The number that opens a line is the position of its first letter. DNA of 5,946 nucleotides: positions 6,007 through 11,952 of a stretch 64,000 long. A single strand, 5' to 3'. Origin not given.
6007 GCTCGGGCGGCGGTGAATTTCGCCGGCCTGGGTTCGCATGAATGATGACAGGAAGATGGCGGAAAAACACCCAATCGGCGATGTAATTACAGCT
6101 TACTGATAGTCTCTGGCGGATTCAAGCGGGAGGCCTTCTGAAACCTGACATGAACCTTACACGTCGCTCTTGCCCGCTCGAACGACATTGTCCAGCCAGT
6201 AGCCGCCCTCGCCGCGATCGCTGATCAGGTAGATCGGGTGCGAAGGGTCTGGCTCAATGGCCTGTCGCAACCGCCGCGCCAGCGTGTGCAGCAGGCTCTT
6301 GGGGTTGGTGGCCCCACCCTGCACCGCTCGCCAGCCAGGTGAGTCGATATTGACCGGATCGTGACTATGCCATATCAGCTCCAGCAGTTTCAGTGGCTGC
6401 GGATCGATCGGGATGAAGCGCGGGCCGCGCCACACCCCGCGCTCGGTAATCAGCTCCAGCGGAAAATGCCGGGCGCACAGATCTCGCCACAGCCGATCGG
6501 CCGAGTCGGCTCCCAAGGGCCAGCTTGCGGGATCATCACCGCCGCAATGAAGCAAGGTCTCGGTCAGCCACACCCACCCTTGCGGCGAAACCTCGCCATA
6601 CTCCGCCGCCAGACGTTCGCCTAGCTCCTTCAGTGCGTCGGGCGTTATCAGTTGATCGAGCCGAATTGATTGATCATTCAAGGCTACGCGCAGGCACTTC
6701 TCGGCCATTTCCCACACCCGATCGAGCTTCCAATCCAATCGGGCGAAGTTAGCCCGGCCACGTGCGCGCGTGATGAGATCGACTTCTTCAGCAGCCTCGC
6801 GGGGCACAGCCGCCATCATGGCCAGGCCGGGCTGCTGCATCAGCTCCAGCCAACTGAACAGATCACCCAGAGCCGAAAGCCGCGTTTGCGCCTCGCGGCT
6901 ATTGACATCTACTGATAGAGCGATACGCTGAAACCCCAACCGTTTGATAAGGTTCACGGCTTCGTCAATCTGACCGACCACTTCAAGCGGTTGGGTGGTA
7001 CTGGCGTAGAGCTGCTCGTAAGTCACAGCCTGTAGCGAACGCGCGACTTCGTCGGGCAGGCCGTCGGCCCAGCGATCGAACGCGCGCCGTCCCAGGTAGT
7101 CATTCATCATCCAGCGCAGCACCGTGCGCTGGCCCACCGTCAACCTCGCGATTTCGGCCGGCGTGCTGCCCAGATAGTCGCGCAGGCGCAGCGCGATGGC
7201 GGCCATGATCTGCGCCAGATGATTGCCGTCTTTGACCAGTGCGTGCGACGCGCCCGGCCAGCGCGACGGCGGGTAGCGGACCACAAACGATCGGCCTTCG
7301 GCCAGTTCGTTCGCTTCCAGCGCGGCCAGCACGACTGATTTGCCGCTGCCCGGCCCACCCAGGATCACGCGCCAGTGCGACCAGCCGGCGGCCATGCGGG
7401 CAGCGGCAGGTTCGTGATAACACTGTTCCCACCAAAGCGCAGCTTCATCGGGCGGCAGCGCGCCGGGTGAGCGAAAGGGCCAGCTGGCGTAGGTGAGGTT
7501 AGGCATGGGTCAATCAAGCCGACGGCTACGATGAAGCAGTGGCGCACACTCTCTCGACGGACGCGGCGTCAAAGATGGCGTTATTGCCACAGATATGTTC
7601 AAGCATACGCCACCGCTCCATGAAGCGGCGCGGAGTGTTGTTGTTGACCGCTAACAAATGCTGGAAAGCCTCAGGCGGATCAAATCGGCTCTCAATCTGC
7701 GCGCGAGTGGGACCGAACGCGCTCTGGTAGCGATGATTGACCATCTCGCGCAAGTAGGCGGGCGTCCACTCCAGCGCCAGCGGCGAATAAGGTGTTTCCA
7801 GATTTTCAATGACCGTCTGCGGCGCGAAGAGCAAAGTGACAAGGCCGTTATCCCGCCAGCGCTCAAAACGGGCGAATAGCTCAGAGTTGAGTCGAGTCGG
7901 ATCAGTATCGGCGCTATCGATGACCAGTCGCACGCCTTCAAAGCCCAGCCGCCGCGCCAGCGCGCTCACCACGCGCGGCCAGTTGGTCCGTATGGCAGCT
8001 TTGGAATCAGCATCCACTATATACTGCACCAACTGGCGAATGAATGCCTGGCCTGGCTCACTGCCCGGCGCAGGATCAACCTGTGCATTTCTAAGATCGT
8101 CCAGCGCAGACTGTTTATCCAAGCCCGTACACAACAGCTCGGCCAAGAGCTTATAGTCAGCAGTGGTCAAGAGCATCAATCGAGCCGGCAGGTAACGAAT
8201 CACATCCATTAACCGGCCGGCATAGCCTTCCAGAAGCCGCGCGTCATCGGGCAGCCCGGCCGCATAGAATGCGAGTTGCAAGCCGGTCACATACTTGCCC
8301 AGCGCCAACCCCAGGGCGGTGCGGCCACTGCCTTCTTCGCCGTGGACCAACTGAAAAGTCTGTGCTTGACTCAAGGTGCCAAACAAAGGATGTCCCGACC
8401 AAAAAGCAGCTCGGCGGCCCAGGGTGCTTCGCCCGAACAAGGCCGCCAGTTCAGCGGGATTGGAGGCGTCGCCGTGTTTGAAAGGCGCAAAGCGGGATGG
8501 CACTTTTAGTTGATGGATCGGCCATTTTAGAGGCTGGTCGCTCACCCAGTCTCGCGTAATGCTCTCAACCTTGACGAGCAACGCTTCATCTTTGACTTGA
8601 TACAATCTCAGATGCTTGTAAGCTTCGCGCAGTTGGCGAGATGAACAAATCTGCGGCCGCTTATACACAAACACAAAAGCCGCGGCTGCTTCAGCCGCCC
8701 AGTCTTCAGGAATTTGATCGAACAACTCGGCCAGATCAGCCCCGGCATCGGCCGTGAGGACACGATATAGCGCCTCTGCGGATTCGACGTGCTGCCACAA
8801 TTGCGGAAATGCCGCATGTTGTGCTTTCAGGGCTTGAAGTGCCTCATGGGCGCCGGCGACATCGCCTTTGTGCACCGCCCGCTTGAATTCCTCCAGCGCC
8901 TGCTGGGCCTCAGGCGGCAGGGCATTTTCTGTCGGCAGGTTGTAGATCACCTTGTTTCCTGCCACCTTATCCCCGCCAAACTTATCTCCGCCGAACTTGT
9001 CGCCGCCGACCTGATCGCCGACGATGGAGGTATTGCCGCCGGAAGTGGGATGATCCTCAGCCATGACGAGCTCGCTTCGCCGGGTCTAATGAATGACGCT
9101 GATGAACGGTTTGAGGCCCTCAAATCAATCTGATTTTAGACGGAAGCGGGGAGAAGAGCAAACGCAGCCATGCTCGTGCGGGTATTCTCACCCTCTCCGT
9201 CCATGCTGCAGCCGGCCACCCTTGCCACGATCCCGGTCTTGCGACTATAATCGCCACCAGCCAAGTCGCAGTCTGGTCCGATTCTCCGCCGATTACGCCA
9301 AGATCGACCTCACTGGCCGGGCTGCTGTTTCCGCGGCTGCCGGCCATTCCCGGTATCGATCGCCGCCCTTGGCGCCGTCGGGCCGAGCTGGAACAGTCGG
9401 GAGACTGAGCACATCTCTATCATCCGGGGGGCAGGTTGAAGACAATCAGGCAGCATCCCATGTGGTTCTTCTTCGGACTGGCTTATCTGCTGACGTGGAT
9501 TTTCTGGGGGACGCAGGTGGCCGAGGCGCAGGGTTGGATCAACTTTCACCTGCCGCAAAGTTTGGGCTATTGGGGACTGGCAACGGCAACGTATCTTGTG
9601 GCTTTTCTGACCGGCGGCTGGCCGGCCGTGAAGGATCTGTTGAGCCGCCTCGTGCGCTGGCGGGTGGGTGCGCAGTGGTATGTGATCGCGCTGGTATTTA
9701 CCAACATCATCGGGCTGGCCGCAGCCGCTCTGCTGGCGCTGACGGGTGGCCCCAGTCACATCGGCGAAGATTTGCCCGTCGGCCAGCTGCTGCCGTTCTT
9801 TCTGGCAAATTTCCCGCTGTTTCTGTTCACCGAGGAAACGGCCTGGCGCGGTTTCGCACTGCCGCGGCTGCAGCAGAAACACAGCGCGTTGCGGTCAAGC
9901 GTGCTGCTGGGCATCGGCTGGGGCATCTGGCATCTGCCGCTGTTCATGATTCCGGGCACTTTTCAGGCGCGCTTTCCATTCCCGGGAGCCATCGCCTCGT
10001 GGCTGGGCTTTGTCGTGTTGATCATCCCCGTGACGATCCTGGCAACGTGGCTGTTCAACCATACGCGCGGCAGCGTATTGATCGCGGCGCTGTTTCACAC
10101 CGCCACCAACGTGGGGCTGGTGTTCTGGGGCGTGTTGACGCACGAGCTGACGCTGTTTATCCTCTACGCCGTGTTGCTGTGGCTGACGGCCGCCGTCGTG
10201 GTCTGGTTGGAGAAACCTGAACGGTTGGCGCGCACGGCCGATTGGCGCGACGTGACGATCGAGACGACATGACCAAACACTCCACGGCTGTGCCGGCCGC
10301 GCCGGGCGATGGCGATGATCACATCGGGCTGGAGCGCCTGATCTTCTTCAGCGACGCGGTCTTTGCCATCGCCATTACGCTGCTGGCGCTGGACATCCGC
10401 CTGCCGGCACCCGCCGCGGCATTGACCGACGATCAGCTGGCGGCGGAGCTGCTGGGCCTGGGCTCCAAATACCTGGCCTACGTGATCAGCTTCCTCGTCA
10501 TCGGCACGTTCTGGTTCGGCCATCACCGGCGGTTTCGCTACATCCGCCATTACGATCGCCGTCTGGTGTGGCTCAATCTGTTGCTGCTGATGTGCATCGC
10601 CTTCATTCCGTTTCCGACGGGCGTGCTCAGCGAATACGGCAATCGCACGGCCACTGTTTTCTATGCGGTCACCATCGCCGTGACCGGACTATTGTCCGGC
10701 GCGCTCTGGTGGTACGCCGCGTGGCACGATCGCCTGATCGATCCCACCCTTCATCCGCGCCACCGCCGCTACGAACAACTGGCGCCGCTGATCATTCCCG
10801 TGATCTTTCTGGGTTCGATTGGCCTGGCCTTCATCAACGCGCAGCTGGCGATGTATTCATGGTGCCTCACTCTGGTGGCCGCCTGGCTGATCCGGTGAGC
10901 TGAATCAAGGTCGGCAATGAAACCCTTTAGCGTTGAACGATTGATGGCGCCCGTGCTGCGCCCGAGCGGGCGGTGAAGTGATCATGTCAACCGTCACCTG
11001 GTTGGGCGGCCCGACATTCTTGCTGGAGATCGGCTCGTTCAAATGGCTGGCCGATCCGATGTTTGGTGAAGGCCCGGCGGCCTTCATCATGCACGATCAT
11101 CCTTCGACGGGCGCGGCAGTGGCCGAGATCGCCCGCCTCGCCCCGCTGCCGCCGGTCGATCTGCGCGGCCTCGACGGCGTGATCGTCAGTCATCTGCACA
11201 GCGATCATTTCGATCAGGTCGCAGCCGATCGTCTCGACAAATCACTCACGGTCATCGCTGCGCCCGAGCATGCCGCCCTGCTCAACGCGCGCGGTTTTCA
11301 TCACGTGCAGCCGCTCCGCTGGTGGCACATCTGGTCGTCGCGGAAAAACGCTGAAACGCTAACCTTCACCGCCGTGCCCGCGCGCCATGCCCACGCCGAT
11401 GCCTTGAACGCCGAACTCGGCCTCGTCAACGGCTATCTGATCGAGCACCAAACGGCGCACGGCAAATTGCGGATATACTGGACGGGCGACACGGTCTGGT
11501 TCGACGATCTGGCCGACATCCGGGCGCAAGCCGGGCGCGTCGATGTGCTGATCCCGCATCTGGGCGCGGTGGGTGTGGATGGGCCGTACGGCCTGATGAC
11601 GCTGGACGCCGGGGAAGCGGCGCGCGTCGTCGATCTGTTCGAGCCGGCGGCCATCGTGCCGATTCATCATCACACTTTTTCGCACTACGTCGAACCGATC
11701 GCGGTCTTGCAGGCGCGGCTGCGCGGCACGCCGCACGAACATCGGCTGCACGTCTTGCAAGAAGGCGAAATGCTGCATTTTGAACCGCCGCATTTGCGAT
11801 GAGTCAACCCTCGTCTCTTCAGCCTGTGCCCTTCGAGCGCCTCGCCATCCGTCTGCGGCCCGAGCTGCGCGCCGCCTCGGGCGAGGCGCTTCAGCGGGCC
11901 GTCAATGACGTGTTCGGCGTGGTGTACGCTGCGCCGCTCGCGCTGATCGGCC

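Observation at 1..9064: Operon of five consecutive P-loop NTPases (three AAA+-like paralogues and two STAND modules) with no visible effector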

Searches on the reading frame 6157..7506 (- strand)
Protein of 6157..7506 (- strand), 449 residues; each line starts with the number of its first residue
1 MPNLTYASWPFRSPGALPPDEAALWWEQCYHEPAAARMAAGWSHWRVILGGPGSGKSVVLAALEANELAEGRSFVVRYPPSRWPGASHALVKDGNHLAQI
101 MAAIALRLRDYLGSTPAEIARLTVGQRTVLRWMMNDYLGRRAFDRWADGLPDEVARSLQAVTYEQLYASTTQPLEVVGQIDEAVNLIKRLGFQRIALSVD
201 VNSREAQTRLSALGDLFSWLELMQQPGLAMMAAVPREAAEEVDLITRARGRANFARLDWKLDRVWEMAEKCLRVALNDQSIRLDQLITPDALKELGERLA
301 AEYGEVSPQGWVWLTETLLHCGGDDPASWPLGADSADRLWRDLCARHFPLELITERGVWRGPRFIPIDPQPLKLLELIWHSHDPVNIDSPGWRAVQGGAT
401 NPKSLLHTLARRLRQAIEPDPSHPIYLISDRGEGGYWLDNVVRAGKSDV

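Call 8: search_protein_families(library=pfam, proteins=[window:6157-7506:-], max_evalue=1)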
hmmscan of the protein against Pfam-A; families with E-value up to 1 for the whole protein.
window:6157-7506:- (449 aa): 5 families
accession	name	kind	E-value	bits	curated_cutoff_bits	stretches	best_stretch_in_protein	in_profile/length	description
PF13521.12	AAA_28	-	0.021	15.5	27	1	47-66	3-22/164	AAA domain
PF13191.12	AAA_16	-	0.025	15.5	32.6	1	47-114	28-84/167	AAA ATPase domain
PF01580.24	FtsK_SpoIIIE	-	0.11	12.4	24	1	47-63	43-59/221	FtsK/SpoIIIE family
PF13604.12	AAA_30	-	0.12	12.5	27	1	35-75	10-50/191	AAA domain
PF09848.15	SLFN-g3_helicase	-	0.31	10.7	24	1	47-64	5-22/354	Schlafen group 3, DNA/RNA helicase domain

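Call 9: search_protein_families(library=padloc, proteins=[window:6157-7506:-], max_evalue=1)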
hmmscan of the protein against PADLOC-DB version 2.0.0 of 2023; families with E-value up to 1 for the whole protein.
window:6157-7506:- (449 aa): 2 families
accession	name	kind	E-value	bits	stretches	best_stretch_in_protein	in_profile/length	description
PDLC04140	mad8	-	0.0015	16.1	1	47-156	31-116/314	mads_8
PDLC01515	Csx3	-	0.051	11.2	0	47-69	9-32/183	"CAS-I,CAS-III; associated"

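Call 11: search_protein_families(library=ncbifam, proteins=[window:6157-7506:-], max_evalue=1)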
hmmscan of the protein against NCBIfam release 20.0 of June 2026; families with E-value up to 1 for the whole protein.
window:6157-7506:- (449 aa): 2 families
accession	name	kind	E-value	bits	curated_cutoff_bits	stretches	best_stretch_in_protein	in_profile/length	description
NF053860.1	DS41_1_antiphage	equivalog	6.9e-06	25.3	370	2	46-140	42-135/448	anti-phage protein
NF040534.1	resp_reg_YycF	equivalog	0.00079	18.7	340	1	410-439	200-228/231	response regulator YycF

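Call 12: find_encoding_contigs(protein=window:6157-7506:-, flank=10000, max_places=10)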
Protein window:6157-7506:- (449 aa): 2 contigs read that carry it; 2 places shown.
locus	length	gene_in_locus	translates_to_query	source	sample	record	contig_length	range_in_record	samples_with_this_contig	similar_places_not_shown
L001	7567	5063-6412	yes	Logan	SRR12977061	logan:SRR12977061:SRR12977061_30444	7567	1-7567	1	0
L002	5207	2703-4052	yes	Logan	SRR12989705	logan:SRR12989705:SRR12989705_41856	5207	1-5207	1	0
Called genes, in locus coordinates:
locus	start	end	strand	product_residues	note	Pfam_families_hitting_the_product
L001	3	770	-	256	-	?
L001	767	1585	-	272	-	PF13483:Lactamase_B_3, PF12706:Lactamase_B_2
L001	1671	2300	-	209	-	PF06736:TMEM175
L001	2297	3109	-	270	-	PF02517:Rce1-like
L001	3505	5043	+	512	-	-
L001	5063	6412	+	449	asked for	-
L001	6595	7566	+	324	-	?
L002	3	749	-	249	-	?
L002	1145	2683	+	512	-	-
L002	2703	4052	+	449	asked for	-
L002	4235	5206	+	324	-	?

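Call 37: search_solved_structures(query=A2, max_evalue=1, show_alignments=2)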
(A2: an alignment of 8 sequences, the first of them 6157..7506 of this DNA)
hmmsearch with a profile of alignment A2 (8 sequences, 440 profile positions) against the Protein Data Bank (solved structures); distinct sequences matched with E-value up to 1: 152 (the best 60 are shown).
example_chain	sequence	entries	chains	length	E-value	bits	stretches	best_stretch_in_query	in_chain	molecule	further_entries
2hwv_A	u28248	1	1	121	1.8e-06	30.5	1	365-436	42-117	DNA-binding response regulator VicR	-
2d1v_A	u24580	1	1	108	2.5e-05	26.7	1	364-436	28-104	Transcriptional regulatory protein yycF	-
2zxj_A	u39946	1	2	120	2.5e-05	26.7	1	366-436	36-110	Transcriptional regulatory protein walR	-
2oqr_A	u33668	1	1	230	4.4e-05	25.9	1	348-435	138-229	Sensory transduction protein regX3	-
2k4j_A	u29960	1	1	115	6.5e-05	25.3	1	350-435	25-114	Putative TRANSCRIPTIONAL REGULATOR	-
5za3_A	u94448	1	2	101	9.2e-05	24.8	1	366-436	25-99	DNA-binding response regulator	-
6cqg_A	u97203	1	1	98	0.00026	23.4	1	397-436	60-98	DNA-binding response regulator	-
8rs9_A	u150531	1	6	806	0.00041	22.7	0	41-78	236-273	Transitional endoplasmic reticulum ATPase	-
5vc7_A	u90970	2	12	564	0.00063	22.1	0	41-87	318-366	VCP-like ATPase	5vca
5g4g_A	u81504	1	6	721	0.0011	21.3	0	41-87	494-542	VCP-LIKE ATPASE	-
5g4f_A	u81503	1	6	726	0.0011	21.2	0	41-87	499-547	VCP-LIKE ATPASE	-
9ox9_A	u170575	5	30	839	0.0015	20.8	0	41-77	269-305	vesicle-fusing ATPase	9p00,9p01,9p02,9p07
9dvt_R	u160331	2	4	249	0.0016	20.8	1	346-435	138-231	DNA-binding dual master transcriptional regulator RpaA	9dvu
8r0e_A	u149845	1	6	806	0.0017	20.6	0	41-78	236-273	Transitional endoplasmic reticulum ATPase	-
8pqx_A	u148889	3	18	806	0.0019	20.5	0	43-88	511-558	Transitional endoplasmic reticulum ATPase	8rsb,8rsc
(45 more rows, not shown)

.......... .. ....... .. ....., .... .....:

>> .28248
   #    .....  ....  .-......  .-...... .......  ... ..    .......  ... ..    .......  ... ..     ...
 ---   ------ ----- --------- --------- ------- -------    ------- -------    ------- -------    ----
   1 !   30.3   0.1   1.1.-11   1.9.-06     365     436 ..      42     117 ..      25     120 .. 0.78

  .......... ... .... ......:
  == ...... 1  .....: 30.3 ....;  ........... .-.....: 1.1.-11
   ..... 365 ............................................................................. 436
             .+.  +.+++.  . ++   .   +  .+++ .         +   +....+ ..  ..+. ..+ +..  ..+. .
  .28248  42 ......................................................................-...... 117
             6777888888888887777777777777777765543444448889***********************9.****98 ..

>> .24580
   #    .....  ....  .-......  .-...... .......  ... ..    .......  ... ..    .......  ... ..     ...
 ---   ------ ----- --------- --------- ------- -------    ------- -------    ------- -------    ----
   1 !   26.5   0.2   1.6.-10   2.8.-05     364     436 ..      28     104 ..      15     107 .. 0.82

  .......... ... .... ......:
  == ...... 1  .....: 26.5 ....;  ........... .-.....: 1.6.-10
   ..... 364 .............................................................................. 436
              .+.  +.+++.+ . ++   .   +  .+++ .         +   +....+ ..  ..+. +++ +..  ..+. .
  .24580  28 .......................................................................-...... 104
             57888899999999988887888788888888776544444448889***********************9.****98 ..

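Call 109: search_protein_families(library=pfam, alignment_id=A2, max_evalue=0.01)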
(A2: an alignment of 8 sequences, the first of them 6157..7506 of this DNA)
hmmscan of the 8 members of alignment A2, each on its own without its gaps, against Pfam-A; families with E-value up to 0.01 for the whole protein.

A. member 1, window:6157-7506:- (449 aa): 0 families

B. families by the number of members that match (of 8 scanned): 4 families
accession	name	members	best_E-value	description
PF13191.12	AAA_16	2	0.00053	AAA ATPase domain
PF13238.12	AAA_18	1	0.0057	AAA domain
PF13521.12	AAA_28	1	0.0074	AAA domain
PF00486.34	Trans_reg_C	1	0.0094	Transcriptional regulatory protein, C terminal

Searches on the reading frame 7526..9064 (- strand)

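Call 8: search_protein_families(library=pfam, proteins=[window:7526-9064:-], max_evalue=1)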
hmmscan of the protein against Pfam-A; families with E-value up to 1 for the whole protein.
window:7526-9064:- (512 aa): 2 families
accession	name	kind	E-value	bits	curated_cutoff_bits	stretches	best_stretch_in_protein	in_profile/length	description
PF13191.12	AAA_16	-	0.0052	17.7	32.6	1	236-354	25-129/167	AAA ATPase domain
PF13401.12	AAA_22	-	0.14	12.9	27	0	234-412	4-119/130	AAA domain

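Call 9: search_protein_families(library=padloc, proteins=[window:7526-9064:-], max_evalue=1)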
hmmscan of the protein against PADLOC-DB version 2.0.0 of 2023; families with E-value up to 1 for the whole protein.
window:7526-9064:- (512 aa): 2 families
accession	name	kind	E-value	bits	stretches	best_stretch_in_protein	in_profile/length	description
PDLC03189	Specificity_I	-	0.0053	13.7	1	52-171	176-274/459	Type I specificity subunit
PDLC00277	PtuA1|PtuA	-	0.011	13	1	46-91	365-410/423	AAA ATPase domain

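Call 11: search_protein_families(library=ncbifam, proteins=[window:7526-9064:-], max_evalue=1)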
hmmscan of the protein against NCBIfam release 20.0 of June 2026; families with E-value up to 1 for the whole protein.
window:7526-9064:- (512 aa): 3 families
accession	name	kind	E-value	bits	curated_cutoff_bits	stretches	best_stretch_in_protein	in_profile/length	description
NF053860.1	DS41_1_antiphage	equivalog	0.017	14.1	370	1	430-495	284-349/448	anti-phage protein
TIGR00380.1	cobal_cbiB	equivalog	0.043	13.1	165.9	1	281-340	198-249/305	adenosylcobinamide-phosphate synthase CbiB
NF047389.1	ATPase_Sll1717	subfamily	0.083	12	75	1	429-484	256-312/454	P-loop ATPase, Sll1717 family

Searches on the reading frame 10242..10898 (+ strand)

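Call 10: search_protein_families(library=pfam, proteins=[window:10242-10898:+], max_evalue=0.01)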
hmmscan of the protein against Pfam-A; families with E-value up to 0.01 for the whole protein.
window:10242-10898:+ (218 aa): 1 family
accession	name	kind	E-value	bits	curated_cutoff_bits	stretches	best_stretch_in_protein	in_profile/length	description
PF06736.16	TMEM175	-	4.3e-31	107.7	25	1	32-123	1-88/88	Endosomal/lysosomal potassium channel TMEM175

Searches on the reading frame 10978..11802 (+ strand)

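Call 10: search_protein_families(library=pfam, proteins=[window:10978-11802:+], max_evalue=0.01)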
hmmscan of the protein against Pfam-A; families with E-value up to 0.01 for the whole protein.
window:10978-11802:+ (274 aa): 2 families
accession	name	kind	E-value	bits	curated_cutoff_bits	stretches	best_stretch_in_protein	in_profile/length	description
PF12706.13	Lactamase_B_2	-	2.3e-21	76.8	27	1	53-231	17-200/200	Beta-lactamase superfamily domain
PF13483.12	Lactamase_B_3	-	4.8e-13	49.8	24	1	5-230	1-160/160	Beta-lactamase superfamily domain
